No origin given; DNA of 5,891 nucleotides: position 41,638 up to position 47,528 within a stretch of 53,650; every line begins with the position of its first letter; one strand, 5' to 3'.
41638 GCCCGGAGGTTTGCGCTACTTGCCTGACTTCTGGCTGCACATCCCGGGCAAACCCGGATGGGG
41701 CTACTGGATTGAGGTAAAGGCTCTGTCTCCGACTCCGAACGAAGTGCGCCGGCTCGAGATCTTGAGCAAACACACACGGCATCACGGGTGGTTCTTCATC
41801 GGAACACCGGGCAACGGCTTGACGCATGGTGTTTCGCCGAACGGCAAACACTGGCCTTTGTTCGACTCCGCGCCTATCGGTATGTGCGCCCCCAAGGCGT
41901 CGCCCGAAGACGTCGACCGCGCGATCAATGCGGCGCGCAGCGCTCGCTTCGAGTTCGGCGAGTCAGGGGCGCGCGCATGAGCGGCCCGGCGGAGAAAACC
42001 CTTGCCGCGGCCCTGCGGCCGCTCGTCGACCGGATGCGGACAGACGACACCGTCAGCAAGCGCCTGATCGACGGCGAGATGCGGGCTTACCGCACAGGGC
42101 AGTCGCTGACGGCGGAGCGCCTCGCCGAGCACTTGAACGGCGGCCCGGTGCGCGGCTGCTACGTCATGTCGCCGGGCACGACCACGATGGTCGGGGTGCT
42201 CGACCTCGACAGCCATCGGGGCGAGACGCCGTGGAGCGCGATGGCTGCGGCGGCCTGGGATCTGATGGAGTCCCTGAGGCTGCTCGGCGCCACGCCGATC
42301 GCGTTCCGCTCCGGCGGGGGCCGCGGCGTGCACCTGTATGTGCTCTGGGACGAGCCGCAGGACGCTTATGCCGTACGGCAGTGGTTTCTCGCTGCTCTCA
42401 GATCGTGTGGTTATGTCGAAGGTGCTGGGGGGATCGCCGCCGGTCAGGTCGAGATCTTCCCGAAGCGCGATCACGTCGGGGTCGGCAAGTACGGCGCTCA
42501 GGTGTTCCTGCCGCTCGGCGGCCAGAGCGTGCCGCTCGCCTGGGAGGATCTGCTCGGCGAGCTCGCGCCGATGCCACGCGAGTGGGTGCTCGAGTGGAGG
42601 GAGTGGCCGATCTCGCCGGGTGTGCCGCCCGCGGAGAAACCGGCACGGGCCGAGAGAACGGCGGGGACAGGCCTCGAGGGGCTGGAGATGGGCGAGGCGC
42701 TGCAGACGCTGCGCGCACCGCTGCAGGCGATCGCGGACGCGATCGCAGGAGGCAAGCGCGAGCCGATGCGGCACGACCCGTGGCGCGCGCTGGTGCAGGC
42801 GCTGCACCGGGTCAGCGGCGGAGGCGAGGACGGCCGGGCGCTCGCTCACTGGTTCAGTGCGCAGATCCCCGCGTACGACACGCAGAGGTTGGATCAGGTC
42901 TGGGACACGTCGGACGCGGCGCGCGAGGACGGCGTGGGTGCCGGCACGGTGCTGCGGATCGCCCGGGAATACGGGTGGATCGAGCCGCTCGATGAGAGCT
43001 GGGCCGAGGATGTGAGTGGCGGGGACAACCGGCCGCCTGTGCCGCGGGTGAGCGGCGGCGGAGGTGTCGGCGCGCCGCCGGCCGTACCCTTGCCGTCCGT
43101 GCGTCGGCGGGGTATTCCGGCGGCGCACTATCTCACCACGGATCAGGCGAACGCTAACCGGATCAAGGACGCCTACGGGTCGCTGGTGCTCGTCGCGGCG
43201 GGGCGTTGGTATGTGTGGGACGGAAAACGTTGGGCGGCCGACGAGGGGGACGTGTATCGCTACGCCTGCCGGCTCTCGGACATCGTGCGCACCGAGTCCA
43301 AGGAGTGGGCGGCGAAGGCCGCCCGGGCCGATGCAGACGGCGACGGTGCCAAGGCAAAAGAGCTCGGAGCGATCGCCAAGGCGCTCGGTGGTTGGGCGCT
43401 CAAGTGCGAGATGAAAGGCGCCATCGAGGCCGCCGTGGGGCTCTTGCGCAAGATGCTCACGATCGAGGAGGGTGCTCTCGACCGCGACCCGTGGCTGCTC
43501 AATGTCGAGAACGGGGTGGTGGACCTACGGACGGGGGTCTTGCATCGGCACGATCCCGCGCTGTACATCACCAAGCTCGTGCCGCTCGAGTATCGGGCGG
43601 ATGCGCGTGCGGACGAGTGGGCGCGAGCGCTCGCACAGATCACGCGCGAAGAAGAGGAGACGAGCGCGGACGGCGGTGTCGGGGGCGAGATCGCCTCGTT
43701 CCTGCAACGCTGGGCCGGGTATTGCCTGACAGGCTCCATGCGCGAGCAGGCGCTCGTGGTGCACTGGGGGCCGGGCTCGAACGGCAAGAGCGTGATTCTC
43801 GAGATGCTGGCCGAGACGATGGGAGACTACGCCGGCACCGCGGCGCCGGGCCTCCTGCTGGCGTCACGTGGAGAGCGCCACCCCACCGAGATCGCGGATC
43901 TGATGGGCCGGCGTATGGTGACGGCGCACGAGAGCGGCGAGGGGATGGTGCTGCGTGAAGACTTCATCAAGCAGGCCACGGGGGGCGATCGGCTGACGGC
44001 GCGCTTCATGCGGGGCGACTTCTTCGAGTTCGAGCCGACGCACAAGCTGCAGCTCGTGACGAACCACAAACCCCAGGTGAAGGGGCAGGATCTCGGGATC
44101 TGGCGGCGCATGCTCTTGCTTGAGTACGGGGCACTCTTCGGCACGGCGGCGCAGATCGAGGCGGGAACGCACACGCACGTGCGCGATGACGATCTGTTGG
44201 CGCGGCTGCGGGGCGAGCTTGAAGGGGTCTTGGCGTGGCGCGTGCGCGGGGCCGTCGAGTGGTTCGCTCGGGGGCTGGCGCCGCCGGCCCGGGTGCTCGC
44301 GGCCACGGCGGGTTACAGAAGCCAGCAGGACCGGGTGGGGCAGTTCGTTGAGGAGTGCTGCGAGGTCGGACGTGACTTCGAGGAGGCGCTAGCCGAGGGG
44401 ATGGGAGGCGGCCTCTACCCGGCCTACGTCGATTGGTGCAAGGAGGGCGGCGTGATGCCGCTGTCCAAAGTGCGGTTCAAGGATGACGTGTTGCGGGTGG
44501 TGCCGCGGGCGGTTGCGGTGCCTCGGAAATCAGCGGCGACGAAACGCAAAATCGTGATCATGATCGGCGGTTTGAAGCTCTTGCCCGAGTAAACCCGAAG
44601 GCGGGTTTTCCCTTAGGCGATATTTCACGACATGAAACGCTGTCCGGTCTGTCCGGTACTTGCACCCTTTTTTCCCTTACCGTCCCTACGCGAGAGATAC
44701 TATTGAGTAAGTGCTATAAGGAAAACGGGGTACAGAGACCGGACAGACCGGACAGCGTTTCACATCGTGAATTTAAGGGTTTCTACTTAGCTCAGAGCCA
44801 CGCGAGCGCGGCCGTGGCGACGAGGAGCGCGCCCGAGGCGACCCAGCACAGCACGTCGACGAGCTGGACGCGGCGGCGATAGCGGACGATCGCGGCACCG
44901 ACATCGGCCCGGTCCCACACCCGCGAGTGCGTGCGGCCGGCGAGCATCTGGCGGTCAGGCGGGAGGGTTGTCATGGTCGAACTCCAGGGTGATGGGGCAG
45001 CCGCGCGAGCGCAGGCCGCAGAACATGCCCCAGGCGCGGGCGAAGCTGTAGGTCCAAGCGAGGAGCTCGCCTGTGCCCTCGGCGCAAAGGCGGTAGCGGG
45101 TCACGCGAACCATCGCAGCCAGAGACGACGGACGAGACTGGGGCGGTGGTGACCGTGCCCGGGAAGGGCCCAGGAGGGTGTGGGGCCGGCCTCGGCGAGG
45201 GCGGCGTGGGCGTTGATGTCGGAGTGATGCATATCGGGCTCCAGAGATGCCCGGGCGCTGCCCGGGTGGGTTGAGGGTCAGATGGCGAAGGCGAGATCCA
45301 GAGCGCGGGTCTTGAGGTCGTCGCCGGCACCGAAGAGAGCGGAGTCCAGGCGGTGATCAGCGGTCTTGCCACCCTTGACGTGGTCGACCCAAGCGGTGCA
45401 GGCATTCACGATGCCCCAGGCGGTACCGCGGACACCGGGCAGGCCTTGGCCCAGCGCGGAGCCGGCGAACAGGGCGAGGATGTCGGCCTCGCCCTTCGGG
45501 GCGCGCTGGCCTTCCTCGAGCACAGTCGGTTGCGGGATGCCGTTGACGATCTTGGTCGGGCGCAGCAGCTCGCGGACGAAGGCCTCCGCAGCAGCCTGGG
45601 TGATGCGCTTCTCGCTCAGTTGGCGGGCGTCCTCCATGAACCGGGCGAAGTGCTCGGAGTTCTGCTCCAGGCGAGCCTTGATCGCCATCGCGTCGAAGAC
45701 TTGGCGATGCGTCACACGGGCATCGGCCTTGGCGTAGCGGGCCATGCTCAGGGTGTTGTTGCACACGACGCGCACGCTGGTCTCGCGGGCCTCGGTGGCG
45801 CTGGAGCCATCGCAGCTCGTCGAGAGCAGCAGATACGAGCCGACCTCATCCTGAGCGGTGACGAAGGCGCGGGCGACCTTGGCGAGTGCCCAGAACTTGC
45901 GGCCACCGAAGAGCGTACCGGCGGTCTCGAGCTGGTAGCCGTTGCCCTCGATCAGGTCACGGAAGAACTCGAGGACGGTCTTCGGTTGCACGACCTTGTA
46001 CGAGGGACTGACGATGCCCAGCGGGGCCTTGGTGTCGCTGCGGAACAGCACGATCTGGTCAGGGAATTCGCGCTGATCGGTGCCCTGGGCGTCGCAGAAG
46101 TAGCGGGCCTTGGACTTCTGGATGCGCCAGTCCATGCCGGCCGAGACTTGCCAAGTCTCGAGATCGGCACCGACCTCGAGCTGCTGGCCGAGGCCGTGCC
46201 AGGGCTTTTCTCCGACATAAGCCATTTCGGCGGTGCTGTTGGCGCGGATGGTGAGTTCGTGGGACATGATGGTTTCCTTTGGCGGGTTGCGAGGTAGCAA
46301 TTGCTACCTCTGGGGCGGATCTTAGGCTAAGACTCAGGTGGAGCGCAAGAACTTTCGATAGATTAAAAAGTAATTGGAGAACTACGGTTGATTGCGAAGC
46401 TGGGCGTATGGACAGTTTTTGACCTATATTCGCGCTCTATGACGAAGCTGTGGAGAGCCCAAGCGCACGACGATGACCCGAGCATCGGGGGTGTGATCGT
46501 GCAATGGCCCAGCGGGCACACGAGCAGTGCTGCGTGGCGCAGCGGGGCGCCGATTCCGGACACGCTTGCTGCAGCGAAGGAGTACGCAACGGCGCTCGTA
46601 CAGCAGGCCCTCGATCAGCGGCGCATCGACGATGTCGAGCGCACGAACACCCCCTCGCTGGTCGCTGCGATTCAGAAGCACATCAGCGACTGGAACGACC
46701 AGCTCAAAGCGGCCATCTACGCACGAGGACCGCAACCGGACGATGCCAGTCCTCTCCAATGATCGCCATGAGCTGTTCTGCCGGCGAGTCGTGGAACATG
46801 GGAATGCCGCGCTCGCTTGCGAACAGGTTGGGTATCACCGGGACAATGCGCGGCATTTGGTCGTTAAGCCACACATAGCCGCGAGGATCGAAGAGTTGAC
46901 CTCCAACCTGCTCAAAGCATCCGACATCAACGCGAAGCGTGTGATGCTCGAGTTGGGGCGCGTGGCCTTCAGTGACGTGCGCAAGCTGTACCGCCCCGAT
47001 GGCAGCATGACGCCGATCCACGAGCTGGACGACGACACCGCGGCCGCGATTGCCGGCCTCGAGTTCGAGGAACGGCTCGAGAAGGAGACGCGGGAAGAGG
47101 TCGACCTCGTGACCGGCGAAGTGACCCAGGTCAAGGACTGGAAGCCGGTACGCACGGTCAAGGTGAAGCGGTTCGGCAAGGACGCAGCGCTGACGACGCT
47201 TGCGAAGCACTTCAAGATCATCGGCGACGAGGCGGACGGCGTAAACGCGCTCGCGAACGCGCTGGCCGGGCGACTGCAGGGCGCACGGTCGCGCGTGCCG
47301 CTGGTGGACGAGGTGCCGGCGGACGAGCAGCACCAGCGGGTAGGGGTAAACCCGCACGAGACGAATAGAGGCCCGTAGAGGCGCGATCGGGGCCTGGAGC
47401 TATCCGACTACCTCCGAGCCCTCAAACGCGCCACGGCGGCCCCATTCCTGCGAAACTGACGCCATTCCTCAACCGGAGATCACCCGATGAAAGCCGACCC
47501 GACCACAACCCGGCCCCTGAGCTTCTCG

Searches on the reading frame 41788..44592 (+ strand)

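Call 20: search_protein_families(library=phrogs, proteins=[window:41788-44592:+], max_evalue=0.001)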
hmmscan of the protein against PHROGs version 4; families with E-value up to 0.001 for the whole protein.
window:41788-44592:+ (934 aa): 10 families
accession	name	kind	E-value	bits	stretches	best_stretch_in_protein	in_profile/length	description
phrog_16950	-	DNA, RNA and nucleotide metabolism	1.6e-172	576.4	1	436-932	352-839/843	DNA primase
phrog_1156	-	DNA, RNA and nucleotide metabolism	6.8e-104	350.1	1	158-900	96-799/855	DNA primase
phrog_2478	-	DNA, RNA and nucleotide metabolism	4.9e-100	336.9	2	440-894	395-811/854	DNA polymerase/primase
phrog_6088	-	DNA, RNA and nucleotide metabolism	7.5e-100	336.5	1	447-900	329-741/772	DNA primase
phrog_1829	-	DNA, RNA and nucleotide metabolism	1.9e-84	285.2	1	445-914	319-740/772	DNA primase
phrog_1883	-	DNA, RNA and nucleotide metabolism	4.5e-55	188.3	1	523-886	369-711/756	DNA helicase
phrog_864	-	DNA, RNA and nucleotide metabolism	7e-51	174.7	1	548-906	268-601/1064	DNA primase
phrog_7601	-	unknown function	1e-26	95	1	646-902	12-251/289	-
phrog_16213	-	DNA, RNA and nucleotide metabolism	1.2e-15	57.9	1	543-861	286-587/732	DNA primase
phrog_5362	-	DNA, RNA and nucleotide metabolism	2.4e-05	24.8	0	177-244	152-240/280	DNA primase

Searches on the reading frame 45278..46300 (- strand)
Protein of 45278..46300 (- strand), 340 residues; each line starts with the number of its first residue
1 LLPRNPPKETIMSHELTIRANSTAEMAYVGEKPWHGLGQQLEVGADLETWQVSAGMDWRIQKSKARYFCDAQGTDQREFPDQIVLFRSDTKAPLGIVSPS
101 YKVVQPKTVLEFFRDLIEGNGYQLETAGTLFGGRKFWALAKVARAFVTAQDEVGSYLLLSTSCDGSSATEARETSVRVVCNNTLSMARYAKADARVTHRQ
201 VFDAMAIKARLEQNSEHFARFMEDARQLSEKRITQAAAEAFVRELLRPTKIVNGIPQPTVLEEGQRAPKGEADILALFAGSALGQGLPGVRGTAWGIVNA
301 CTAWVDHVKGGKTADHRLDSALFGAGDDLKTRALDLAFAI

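Call 36: search_protein_families(library=pfam, proteins=[window:45278-46300:-], max_evalue=0.01)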
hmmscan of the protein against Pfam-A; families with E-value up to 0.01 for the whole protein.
window:45278-46300:- (340 aa): 1 family
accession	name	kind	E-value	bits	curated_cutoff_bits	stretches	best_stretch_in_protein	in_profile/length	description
PF06067.16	DUF932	-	9e-53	179.8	23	1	93-321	1-226/227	Domain of unknown function (DUF932)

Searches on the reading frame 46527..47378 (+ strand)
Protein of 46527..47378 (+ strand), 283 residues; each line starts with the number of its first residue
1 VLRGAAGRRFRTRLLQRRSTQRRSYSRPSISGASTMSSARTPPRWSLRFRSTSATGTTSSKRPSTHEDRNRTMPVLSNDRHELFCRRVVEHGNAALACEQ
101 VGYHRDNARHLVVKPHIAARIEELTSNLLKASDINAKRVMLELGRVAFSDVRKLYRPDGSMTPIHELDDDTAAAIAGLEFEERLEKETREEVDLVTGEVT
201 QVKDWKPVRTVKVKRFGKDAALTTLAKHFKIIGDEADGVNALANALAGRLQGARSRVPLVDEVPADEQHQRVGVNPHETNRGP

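Call 36: search_protein_families(library=pfam, proteins=[window:46527-47378:+], max_evalue=0.01)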
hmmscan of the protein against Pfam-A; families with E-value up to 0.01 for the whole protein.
window:46527-47378:+ (283 aa): 1 family
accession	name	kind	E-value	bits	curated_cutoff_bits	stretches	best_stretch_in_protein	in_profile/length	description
PF03592.21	Terminase_2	-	2.5e-13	51.3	26.1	1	79-235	3-131/141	Terminase small subunit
